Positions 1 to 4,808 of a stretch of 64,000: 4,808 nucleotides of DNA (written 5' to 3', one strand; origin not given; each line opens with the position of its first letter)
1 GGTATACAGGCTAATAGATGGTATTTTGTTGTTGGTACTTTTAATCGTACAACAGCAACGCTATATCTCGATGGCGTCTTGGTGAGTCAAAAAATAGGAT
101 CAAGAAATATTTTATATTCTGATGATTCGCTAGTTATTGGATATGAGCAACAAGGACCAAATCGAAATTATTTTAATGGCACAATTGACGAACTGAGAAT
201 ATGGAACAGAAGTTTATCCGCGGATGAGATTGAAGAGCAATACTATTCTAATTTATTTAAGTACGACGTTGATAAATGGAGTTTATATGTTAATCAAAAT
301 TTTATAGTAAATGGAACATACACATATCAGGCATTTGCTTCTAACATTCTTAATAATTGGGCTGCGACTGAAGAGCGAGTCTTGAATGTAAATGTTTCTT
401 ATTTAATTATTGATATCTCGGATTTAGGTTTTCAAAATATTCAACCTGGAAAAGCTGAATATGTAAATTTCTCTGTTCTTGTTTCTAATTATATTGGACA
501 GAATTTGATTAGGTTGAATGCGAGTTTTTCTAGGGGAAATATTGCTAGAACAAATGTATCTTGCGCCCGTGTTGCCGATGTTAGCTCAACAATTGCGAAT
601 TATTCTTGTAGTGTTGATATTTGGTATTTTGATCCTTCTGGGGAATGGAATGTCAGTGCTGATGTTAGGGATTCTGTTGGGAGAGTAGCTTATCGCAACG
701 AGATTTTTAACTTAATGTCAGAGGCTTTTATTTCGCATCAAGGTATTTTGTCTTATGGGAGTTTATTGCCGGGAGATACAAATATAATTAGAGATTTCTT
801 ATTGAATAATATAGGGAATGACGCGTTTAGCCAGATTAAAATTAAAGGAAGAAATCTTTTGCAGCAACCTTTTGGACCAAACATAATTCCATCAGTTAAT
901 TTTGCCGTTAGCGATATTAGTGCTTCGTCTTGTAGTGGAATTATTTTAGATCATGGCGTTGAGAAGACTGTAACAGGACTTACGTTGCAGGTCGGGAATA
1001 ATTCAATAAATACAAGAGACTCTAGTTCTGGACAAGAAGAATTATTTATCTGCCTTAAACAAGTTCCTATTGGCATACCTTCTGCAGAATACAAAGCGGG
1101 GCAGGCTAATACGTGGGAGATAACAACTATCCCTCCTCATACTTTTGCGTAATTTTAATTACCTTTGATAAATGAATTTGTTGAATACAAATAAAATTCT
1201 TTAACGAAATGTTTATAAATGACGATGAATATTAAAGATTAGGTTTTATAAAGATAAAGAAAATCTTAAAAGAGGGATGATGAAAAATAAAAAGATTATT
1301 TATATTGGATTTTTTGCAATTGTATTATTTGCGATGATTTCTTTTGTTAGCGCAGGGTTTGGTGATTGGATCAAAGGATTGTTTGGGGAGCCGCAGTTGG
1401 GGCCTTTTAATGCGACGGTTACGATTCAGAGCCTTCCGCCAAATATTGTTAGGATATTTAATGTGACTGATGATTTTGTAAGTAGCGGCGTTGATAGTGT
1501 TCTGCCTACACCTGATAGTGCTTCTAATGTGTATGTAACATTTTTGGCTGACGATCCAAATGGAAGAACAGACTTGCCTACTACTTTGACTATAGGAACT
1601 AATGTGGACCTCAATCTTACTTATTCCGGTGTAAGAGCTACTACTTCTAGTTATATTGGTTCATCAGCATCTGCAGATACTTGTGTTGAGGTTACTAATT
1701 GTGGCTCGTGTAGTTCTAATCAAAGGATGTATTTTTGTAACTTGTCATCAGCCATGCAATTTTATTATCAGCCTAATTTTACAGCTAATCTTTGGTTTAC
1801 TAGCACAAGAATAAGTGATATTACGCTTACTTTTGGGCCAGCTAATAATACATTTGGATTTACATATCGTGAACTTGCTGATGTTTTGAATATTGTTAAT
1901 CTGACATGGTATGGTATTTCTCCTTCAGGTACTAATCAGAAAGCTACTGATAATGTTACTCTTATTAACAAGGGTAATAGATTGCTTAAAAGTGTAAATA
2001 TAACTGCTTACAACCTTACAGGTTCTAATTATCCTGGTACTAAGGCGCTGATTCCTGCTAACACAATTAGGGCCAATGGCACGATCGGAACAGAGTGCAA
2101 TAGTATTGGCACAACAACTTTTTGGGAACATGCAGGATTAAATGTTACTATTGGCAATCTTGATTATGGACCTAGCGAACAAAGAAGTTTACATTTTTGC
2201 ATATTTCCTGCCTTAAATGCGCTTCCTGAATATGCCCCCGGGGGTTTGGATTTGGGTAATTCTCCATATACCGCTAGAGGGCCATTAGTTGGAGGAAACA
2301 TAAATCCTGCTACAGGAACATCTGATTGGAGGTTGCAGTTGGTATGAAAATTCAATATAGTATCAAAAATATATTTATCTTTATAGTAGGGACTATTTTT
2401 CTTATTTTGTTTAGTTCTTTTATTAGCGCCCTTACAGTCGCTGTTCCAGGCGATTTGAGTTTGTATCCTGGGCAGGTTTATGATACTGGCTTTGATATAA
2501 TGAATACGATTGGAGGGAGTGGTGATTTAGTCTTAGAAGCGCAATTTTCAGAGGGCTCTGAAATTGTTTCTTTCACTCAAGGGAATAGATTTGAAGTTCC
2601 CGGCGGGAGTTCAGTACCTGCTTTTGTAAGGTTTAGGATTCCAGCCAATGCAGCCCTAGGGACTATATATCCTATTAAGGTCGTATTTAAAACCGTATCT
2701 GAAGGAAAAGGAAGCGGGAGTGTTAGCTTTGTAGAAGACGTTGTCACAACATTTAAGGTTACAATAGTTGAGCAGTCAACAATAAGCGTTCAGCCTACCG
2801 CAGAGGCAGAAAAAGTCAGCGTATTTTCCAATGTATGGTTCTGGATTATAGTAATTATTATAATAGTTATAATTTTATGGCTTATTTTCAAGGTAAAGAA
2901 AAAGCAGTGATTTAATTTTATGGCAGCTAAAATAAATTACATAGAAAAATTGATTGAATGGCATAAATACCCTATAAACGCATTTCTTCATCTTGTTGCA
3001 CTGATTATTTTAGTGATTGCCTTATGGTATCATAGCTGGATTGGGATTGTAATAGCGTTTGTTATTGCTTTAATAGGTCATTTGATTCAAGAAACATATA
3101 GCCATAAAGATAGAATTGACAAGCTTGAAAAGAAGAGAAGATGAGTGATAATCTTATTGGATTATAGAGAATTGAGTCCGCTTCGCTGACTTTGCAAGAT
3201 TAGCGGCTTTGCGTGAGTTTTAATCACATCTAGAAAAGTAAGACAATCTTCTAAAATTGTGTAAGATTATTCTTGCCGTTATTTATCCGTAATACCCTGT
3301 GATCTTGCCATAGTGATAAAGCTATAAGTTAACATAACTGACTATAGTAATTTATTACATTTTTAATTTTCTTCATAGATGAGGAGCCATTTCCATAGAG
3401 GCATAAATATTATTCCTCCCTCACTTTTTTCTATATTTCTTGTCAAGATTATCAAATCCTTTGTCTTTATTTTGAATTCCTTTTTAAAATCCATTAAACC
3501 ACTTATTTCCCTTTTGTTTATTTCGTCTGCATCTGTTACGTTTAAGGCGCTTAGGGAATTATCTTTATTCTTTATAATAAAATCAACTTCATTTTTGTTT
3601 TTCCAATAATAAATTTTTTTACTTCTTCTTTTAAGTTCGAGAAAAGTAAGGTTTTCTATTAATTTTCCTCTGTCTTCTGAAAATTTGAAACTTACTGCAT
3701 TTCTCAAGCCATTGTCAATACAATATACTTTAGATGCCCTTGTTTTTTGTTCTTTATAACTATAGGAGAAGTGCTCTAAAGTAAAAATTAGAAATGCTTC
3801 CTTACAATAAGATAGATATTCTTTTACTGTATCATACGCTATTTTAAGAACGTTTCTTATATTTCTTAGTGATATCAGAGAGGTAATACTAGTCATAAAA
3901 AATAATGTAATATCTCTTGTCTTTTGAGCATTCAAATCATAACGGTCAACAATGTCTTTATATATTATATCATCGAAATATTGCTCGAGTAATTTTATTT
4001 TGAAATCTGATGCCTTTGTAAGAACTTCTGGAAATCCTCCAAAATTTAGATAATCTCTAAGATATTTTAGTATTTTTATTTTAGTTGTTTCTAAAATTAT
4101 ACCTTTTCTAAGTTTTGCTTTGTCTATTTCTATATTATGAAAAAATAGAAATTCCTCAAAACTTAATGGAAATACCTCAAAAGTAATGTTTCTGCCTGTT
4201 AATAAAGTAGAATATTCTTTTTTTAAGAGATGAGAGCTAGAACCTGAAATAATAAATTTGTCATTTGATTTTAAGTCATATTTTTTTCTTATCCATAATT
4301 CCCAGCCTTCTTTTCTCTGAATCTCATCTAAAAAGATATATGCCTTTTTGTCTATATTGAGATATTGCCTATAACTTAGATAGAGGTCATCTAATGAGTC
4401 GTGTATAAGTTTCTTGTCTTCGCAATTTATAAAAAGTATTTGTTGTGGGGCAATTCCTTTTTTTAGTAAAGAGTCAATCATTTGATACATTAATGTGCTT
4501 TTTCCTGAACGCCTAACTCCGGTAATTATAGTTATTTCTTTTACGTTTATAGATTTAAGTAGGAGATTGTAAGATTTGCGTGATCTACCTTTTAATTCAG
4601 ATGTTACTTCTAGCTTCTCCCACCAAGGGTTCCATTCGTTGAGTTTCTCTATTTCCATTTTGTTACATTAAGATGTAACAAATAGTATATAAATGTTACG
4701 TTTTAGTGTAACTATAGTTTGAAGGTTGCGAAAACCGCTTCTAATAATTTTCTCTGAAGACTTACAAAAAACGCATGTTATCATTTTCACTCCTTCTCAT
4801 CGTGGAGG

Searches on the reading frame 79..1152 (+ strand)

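Call 64: search_protein_families(library=pfam, proteins=[window:79-1152:+], max_evalue=0.0001)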
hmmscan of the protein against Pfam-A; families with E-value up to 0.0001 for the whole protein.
window:79-1152:+ (357 aa): 1 family
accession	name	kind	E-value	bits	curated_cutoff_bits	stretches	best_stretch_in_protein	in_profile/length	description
PF13385.13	Laminin_G_3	-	1.1e-08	35.7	27.6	1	9-51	110-150/151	Concanavalin A-like lectin/glucanases superfamily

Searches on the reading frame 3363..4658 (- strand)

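Call 64: search_protein_families(library=pfam, proteins=[window:3363-4658:-], max_evalue=0.0001)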
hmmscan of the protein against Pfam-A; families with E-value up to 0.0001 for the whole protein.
window:3363-4658:- (431 aa): 2 families
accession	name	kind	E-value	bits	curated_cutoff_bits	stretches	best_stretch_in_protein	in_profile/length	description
PF13173.12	AAA_14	-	4e-37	127.5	27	1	41-171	3-129/129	AAA domain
PF13635.12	DUF4143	-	1.2e-21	77.5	28.1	1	236-374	4-157/160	Domain of unknown function (DUF4143)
